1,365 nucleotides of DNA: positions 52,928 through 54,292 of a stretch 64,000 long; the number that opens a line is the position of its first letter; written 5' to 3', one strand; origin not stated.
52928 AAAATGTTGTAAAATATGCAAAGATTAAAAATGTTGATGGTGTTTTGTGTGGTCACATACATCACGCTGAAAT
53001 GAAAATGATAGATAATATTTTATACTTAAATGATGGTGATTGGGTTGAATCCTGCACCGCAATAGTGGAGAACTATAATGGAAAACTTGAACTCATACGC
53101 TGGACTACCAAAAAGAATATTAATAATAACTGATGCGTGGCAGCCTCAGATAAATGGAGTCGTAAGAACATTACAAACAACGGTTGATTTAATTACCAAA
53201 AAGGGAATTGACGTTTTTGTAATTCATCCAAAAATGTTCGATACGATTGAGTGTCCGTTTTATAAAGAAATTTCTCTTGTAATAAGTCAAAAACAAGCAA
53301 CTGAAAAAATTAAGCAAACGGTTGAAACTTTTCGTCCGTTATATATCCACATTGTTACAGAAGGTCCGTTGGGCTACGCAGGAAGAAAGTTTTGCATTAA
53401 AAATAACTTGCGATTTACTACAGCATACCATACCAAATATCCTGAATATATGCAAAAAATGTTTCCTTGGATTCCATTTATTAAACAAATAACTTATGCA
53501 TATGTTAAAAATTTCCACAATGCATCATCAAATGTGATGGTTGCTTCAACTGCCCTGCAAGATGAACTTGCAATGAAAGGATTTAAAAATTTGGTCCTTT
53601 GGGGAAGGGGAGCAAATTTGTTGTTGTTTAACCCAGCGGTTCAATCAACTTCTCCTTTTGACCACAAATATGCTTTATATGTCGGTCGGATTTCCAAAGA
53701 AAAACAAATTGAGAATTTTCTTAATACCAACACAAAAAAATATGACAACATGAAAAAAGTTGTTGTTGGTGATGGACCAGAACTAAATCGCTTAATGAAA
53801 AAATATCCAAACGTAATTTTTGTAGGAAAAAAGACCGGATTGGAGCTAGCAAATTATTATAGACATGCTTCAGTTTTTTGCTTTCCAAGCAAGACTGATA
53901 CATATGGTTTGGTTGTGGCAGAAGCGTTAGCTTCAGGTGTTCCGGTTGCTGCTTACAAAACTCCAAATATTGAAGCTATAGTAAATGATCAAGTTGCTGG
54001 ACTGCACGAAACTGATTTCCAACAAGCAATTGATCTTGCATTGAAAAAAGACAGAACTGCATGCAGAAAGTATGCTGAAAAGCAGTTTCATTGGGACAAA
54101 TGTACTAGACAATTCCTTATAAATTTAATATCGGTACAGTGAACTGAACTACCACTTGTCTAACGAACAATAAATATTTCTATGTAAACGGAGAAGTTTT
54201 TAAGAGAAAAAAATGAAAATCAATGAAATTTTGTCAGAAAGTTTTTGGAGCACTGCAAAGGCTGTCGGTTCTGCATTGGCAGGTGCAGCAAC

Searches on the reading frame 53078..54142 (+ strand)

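Call 20: search_protein_families(library=pfam, proteins=[window:53078-54142:+], max_evalue=0.001)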
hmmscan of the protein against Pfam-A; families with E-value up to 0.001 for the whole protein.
window:53078-54142:+ (354 aa): 4 families
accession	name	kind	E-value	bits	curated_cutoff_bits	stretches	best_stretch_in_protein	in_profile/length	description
PF00534.26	Glycos_transf_1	-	6.1e-22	78.4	26.4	1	193-335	12-171/172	Glycosyl transferases group 1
PF13692.12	Glyco_trans_1_4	-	2.9e-19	70.2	27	1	197-310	2-123/142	Glycosyl transferases group 1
PF13439.12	Glyco_transf_4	-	6.1e-09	36.6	28.5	1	25-179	1-166/170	Glycosyltransferase Family 4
PF20706.3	GT4-conflict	-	1.2e-05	24.9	26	1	256-290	274-308/385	Family 4 Glycosyltransferase in conflict systems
